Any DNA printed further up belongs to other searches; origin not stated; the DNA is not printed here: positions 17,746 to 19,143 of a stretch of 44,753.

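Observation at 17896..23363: Cyanophycin operon led by a nucleotidyltransferase-BON fusion and a metallophosphoesterase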

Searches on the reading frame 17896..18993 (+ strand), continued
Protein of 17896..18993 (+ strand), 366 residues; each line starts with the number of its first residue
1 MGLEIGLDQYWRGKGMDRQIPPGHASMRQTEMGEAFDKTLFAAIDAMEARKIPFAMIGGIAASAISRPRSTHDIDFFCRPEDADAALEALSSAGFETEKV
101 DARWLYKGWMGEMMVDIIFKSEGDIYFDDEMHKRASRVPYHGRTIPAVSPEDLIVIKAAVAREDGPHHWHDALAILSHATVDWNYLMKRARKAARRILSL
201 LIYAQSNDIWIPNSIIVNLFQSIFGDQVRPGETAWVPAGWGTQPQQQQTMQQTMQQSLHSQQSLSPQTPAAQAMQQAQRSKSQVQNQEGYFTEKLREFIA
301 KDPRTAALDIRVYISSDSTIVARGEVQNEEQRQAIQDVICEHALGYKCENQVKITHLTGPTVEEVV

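Call 18: find_encoding_contigs(protein=P0005, flank=8000, max_places=2)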
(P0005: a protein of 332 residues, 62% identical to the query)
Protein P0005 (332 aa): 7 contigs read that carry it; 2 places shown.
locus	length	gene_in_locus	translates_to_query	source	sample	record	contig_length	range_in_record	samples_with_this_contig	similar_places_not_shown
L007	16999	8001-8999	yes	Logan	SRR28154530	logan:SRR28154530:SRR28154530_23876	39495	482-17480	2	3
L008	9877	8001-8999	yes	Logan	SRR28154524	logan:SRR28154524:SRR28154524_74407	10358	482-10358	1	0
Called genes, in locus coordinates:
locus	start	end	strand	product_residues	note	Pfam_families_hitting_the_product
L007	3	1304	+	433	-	PF04775:Bile_Hydr_Trans, PF00326:Peptidase_S9 (weak), PF00561:Abhydrolase_1 (faint), PF08840:BAAT_C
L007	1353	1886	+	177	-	PF01590:GAF, PF13185:GAF_2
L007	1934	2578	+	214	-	PF09335:VTT_dom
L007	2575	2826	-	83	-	-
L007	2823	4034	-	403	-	PF00575:S1, PF21710:Spt6_S1 (faint), PF00575:S1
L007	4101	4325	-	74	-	-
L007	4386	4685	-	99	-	-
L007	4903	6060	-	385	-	PF11141:DUF2914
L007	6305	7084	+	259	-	PF00089:Trypsin, PF13365:Trypsin_2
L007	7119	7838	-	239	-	PF00702:Hydrolase, PF12710:HAD, PF13419:HAD_2, PF13242:Hydrolase_like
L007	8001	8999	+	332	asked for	PF09970:DUF2204, PF14907:NTP_transf_5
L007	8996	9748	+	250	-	PF00149:Metallophos, PF12850:Metallophos_2 (weak)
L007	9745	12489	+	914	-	PF18921:Cyanophycin_syn, PF08443:RimK (faint), PF08245:Mur_ligase_M, PF02875:Mur_ligase_C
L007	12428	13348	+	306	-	PF03575:Peptidase_S51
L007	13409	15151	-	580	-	PF00962:A_deaminase (faint)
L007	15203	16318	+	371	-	PF00378:ECH_1, PF16113:ECH_2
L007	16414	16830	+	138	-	-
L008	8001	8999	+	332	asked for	PF09970:DUF2204, PF14907:NTP_transf_5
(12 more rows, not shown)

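Call 20: find_related_loci(query=A1, collection=genome_contigs, flank=10000)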
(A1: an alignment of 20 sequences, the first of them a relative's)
Query A1 (366 aa) in genome_contigs; peptide patterns used: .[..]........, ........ (x = any residue, [..] = any of these).
91 stretches matched a pattern; 24 encode a relative of the query (tblastn E <= 1e-3); 24 distinct loci.
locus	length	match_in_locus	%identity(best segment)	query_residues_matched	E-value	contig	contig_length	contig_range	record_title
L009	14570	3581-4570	63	13-366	2e-141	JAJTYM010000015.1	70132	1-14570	MAG: Bdellovibrionaceae bacterium isolate DTUPRO1 15-Genome15, whole genome shotgun sequence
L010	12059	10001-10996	54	18-366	2e-113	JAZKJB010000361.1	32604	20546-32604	MAG: Bdellovibrionota bacterium isolate ADI_DC_SW_02_SPN_11032020-bin079_1 DCSW02SPN_B079_1_000000000361, whole genome s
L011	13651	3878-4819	51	18-366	3e-111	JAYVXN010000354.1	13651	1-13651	MAG: Bdellovibrionales bacterium isolate GL85_DN_concoct_86 GL85_DN_concoct_86_353, whole genome shotgun sequence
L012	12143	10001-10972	54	18-366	1e-108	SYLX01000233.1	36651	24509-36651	MAG: Bdellovibrionales bacterium isolate F1-80-MAGs081 F1-80__c657505, whole genome shotgun sequence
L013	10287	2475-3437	53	18-366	2e-107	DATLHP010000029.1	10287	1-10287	MAG TPA_asm: Bdellovibrionales bacterium isolate SMAG_U13643 k141_3172254, whole genome shotgun sequence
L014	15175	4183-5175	49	13-366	4e-107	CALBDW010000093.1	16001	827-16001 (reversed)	MAG TPA_asm: uncultured Bdellovibrionales bacterium isolate SRR5251193_bin.21_CONCOCT_v1.1_MAG genome assembly, contig:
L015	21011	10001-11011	49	13-357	1e-105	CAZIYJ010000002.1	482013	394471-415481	MAG TPA_asm: uncultured Bdellovibrionales bacterium isolate SRP302895_co1_154 genome assembly, contig: NODE_14_length_48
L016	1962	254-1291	48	14-357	2e-109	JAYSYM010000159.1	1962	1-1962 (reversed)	MAG: Bdellovibrionales bacterium isolate GFS_13404 GFS_13404_158, whole genome shotgun sequence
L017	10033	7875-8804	46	17-366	2e-102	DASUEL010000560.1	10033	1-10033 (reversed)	MAG TPA_asm: Bdellovibrionales bacterium isolate SMAG_U1352 k141_1044582, whole genome shotgun sequence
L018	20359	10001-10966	50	26-366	3e-101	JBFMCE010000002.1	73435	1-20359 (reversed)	MAG: Bdellovibrionota bacterium isolate MAG185 MAG185_2, whole genome shotgun sequence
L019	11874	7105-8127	53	18-360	3e-108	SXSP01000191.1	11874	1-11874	MAG: Bdellovibrionales bacterium isolate F1-140-MAGs087 F1-140__c221167, whole genome shotgun sequence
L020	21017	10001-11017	46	8-366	1e-93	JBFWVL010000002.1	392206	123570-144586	MAG: Bacteriovoracia bacterium isolate CA_2019_TPBF_93 NODE_205_length_392206_cov_10.721191_TPBF, whole genome shotgun s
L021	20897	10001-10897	44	23-360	3e-92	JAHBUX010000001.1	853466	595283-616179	MAG: Bdellovibrionales bacterium isolate ACE_BDE2 BDE2_1, whole genome shotgun sequence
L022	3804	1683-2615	46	12-360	3e-91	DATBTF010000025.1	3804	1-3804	MAG TPA_asm: Bdellovibrionota bacterium isolate SMAG_U4176 k141_1648293, whole genome shotgun sequence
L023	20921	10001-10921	43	23-360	4e-90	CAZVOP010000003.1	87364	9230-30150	MAG TPA_asm: uncultured Pseudobdellovibrionaceae bacterium isolate SRP193066_co1_19 genome assembly, contig: NODE_292_le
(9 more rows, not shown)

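Call 24: search_solved_structures(query=A1, max_evalue=1, show_alignments=2)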
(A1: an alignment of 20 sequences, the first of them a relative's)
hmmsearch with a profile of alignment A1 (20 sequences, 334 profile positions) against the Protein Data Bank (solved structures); distinct sequences matched with E-value up to 1: 17.
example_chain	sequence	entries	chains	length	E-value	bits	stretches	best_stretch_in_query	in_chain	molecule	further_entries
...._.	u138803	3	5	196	0.00068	22.1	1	38-73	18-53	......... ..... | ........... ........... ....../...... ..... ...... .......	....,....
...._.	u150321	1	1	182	0.0071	18.7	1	246-327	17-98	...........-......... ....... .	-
5vbf_A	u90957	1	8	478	0.091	15.1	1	21-72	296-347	NAD-dependent succinate-semialdehyde dehydrogenase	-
2kgs_A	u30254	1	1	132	0.1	14.9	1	278-327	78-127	Uncharacterized protein Rv0899/MT0922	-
2ksm_A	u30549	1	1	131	0.1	14.9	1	278-327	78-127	MYCOBACTERIUM TUBERCULOSIS RV0899/MT0922/OmpATb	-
2fcl_A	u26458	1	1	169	0.14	14.5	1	23-137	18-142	hypothetical protein TM1012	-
4hx0_A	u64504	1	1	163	0.14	14.5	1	23-137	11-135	Putative nucleotidyltransferase TM1012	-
2ewr_A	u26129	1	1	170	0.14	14.4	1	23-137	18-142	hypothetical protein TM1012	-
7pvc_A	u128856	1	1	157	0.2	14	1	255-324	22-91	Potassium binding protein Kbp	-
4wh5_A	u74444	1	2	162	0.2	13.9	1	23-86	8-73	Lincosamide resistance protein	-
4fo1_A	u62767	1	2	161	0.21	13.9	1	24-86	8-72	Lincosamide resistance protein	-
4alz_A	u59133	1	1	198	0.28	13.5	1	273-326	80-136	YOP PROTEINS TRANSLOCATION PROTEIN D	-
5wuq_A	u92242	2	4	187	0.48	12.7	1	78-142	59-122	ECF RNA polymerase sigma factor SigW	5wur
5uvd_A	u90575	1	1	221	0.54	12.5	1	32-78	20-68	Nucleotidyltransferase-like protein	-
2l26_A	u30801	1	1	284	0.54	12.5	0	278-327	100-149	Uncharacterized protein Rv0899/MT0922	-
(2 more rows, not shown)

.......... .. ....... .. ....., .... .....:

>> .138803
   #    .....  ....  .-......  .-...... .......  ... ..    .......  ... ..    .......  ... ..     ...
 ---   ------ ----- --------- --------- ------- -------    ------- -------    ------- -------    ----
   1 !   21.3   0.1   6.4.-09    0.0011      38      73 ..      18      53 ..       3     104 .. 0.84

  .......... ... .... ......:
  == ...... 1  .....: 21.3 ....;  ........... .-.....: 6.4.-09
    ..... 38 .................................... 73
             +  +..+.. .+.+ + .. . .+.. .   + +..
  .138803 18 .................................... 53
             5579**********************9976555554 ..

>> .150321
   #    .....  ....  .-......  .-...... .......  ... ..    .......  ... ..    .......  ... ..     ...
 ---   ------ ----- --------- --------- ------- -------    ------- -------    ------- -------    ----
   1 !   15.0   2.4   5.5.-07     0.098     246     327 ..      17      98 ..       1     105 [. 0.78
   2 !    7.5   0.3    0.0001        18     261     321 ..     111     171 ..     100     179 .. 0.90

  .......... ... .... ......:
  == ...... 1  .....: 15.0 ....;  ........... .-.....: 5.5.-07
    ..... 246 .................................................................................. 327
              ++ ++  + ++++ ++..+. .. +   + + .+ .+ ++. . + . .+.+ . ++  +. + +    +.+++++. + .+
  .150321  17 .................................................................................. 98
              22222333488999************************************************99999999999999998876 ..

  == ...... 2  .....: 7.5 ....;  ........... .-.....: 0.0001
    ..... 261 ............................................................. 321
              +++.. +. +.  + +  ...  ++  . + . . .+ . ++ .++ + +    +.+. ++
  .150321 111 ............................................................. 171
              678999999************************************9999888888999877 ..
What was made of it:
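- Closest known: BON domain proteins. Same: The family profile weakly matches OsmY (E 7e-3) and Kbp (E 0.2) (call 24).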

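Call 32: predict_structure(alignment_id=A1)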
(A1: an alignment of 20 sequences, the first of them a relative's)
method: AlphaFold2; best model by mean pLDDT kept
length: 366 residues; sequences in the alignment: 20
mean_pLDDT: 76.9   pTM: 0.57
mean pLDDT of the five models: 76.9, 76.6, 76.4, 75.6, 74.2
residues with pLDDT >= 90: 152; 70-90: 94; 50-70: 58; < 50: 62
segments of 3 or more residues with pLDDT < 50: 1-17, 232-261, 279-282, 360-364
pLDDT, mean of each block of 10 residues (from residue 1): 40 49 56 85 97 89 64 85 96 95 89 89 79 91 90 87 63 87 93 89 92 92 69 40 43 46 52 53 65 90 84 91 93 95 94 75 48
secondary structure, 60 per line:
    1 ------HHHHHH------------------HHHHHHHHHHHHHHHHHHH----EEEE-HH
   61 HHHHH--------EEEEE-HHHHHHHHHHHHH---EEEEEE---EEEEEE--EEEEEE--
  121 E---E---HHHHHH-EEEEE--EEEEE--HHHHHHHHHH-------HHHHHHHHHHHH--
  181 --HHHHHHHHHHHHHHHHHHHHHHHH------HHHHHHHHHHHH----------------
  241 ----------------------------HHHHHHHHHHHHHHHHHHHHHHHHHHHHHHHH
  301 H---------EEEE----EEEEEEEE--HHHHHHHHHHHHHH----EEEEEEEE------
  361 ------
elements in order: H7-12 H31-49 E54-57 H59-65 E74-78 H80-92 E96-101 E105-110 E113-118 H129-134 E136-140 E143-147 H150-159 H167-178 H183-206 H213-224 H269-301 E311-314 E319-326 H329-342 E347-354
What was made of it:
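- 17896..18996 (+): NTase-BON fusion gene. It is 366 aa from ATG 17896, or 351 aa from the family-consensus start at ATG 17941. The minimal Pol-beta-type NTase domain spans about aa 30-225 (nt 17983-18570). A disordered Q/P-rich linker spans about aa 232-261 at pLDDT below 50, with low confidence extending to about aa 282. A long helix plus the BON domain span about aa 269-358 (nt 18700-18969). AF2 model pLDDT 76.9 (call 32).
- On BON domain (PF04972): The AF2 model shows a helix followed by two strands, a helix and a strand at pLDDT 84-95 (call 32).
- Closest known: BON domain proteins. Same: The C-terminal region, about 90 aa, has a BON-like fold (call 32).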

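Call 35: fold_search(model_id=the predicted structure, library=pdb)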
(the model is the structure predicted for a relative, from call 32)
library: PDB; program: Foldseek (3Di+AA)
matches with E <= 10: 527; with E <= 0.001: 23
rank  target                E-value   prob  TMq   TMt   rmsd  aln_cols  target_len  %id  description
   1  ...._B                7.7e-09  1.00  0.37  0.67   7.0       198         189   23  MenT1 toxin (rv0078a) from Mycobacterium tuberculosis H37Rv (released 2023-08-02)
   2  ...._B                3.0e-08  1.00  0.37  0.68   6.8       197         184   22  MenAT1 toxin-antitoxin complex (rv0078a-rv0078b) from Mycobacterium tuberculosis H37Rv (released 2023-08-02)
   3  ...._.                8.2e-08  1.00  0.37  0.66   3.9       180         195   24  MenT1 toxin (rv0078a) from Mycobacterium tuberculosis H37Rv (released 2023-08-02)
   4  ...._A                1.4e-07  1.00  0.37  0.66   3.9       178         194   24  MenAT1 toxin-antitoxin complex (rv0078a-rv0078b) from Mycobacterium tuberculosis H37Rv (released 2023-08-02)
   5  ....                  2.1e-07  1.00  0.34  0.65   5.1       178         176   22  MenT1 toxin (rv0078a) from Mycobacterium tuberculosis H37Rv, phosphorylated at T39 (released 2024-09-11)
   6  4fo1_A                4.0e-06  1.00  0.31  0.64   3.9       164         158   17  Crystal structure of lincosamide antibiotic adenylyltransferase LnuA, apo (released 2012-07-04)
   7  2ewr                  1.5e-05  1.00  0.28  0.59   4.2       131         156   18  Crystal structure of a putative nucleotidyltransferase (tm1012) from Thermotoga maritima at 1.60 A resolution (released 2005-12-06)
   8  5kqj_MODEL_1_A        1.6e-05  1.00  0.34  0.61   7.9       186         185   18  Solution Structure of Antibiotic-Resistance Factor ANT(2'')-Ia Reveals Substrate-Regulated Conformation Dynami (released 2017-07-12)
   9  2fcl                  2.2e-05  1.00  0.26  0.57   4.6       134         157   19  Crystal structure of a putative nucleotidyltransferase (tm1012) from Thermotoga maritima at 1.35 A resolution (released 2006-03-14)
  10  4hx0                  6.3e-05  1.00  0.28  0.58   4.2       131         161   18  Crystal structure of a putative nucleotidyltransferase (TM1012) from Thermotoga maritima at 1.87 A resolution (released 2013-09-11)
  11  5cfu                  7.9e-05  1.00  0.33  0.62   5.7       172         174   17  Crystal Structure of ANT(2")-Ia in complex with adenylyl-2"-tobramycin (released 2016-07-20)
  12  4wqk                  8.9e-05  1.00  0.33  0.62   5.7       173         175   17  Crystal structure of aminoglycoside nucleotidylyltransferase ANT(2")-Ia, apo form (released 2014-11-12)
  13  6kal_A                9.9e-05  1.00  0.26  0.22   7.4       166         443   16  Crystal structure of FKRP in complex with Mg ion and CMP (released 2020-01-15)
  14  6kal_D                1.5e-04  1.00  0.27  0.22   7.0       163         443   17  Crystal structure of FKRP in complex with Mg ion and CMP (released 2020-01-15)
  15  6kal_B                1.6e-04  1.00  0.29  0.24   4.9       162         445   15  Crystal structure of FKRP in complex with Mg ion and CMP (released 2020-01-15)
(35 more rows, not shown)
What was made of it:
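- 17896..18996 (+): Foldseek best matches are MenT1, LnuA, TM1012 and ANT(2'')-Ia (call 35).
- Closest known: MenT1. Same: MenT1 is the closest solved fold (TM 0.67, 23% identity; call 35).
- The best structural match is the MenT1 toxin (E 8e-9, TM 0.67, 23% identity; call 35), and it is also the best PDB sequence match (call 24). Foldseek matches LnuA (E 4e-6) and ANT(2'')-Ia (E 2e-5 to 4e-4) (call 35).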

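Call 57: search_protein_representatives(alignment_id=A1)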
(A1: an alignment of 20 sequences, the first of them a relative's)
Query: 20 sequences, 334 profile positions. Proteins with E-value up to 0.001 (for the whole library): 5547; up to 1e-10: 747; up to 1e-30: 153. The best 150 are listed.
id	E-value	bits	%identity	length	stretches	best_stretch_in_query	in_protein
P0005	2.7e-162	556.0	-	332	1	4-334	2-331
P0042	3.6e-149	512.9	-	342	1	1-334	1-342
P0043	3.8e-144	496.3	-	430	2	1-221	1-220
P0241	1.0e-133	462.1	-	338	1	1-331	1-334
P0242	1.1e-120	419.2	-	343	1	5-333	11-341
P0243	4.5e-110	384.3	-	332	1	22-333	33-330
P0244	3.2e-106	371.6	-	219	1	3-182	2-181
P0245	1.8e-104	365.9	-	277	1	51-334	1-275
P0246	1.7e-85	303.5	-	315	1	18-330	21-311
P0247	7.1e-84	298.2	-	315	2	20-216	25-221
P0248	5.3e-81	288.7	-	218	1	21-211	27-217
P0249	1.3e-77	277.7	-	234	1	7-215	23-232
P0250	1.2e-75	271.2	-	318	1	15-333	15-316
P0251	4.0e-75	269.4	-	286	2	20-210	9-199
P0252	5.5e-74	265.7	-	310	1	24-334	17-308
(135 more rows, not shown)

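Call 58: find_encoding_contigs(protein=P0006, flank=7000, max_places=1)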
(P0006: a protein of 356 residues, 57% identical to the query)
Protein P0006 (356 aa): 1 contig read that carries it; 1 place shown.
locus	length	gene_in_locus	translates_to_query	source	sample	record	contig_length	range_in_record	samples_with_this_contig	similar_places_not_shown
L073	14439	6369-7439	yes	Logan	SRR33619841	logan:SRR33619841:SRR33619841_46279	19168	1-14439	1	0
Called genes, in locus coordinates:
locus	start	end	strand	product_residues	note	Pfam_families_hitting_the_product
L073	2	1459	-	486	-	?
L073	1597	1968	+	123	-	PF00072:Response_reg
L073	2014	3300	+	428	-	PF00108:Thiolase_N, PF02803:Thiolase_C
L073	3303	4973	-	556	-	PF00072:Response_reg, PF00512:HisKA, PF02518:HATPase_c, PF00072:Response_reg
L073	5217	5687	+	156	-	PF12680:SnoaL_2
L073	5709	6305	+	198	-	PF06041:DUF924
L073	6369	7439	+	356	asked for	PF09970:DUF2204, PF14907:NTP_transf_5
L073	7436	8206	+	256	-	PF00149:Metallophos, PF12850:Metallophos_2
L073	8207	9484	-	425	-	PF03033:Glyco_transf_28 (weak), PF00201:UDPGT, PF04101:Glyco_tran_28_C, PF06722:EryCIII-like_C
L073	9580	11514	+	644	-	PF02518:HATPase_c, PF00072:Response_reg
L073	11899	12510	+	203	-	-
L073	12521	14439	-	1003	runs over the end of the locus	-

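Call 59: find_encoding_contigs(protein=P0014, flank=7000, max_places=1)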
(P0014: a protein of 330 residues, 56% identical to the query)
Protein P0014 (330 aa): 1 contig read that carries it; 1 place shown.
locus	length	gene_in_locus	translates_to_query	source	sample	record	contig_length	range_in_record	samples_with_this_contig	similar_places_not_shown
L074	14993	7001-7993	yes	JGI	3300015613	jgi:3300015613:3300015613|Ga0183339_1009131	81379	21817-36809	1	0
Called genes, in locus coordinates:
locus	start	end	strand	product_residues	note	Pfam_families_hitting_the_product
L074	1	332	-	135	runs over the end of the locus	-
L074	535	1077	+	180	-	PF01814:Hemerythrin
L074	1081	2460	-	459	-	PF00291:PALP, PF00571:CBS (weak)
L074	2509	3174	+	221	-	PF09335:VTT_dom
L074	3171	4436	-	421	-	PF00575:S1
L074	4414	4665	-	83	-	-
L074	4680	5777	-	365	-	PF11141:DUF2914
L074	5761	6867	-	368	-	PF03741:TerC, PF04332:DUF475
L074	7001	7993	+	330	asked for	PF14907:NTP_transf_5, PF09970:DUF2204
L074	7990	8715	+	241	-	PF00149:Metallophos, PF12850:Metallophos_2 (weak)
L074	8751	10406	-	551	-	PF00962:A_deaminase (faint)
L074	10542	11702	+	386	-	PF00378:ECH_1, PF16113:ECH_2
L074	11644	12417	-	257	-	PF00528:BPD_transp_1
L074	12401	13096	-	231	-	PF00005:ABC_tran, PF13304:AAA_21 (faint)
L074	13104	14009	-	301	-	PF12974:Phosphonate-bd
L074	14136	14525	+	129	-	-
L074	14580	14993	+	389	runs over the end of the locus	PF03631:Virul_fac_BrkB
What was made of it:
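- BrkB) and no cphAB (call 59).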

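Call 66: list_cluster_members(proteins=[P0001, P0121, P0388])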
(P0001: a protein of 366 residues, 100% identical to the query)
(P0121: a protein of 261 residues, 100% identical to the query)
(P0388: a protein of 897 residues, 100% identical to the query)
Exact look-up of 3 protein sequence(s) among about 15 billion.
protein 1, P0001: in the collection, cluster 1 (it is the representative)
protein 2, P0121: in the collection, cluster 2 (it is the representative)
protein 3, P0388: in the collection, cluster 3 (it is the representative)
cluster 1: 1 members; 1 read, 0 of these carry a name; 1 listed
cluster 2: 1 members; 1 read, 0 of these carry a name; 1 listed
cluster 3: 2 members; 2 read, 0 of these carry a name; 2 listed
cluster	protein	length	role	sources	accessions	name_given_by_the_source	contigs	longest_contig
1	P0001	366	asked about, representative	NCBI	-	-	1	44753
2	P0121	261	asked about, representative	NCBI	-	-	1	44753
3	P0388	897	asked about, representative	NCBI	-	-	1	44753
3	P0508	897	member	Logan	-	-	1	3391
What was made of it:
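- Tried and rejected: The cluster look-up gave no public names or accessions for the window proteins, so the organism is inferred only from its relatives to be an uncultured Bdellovibrionota (call 66).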
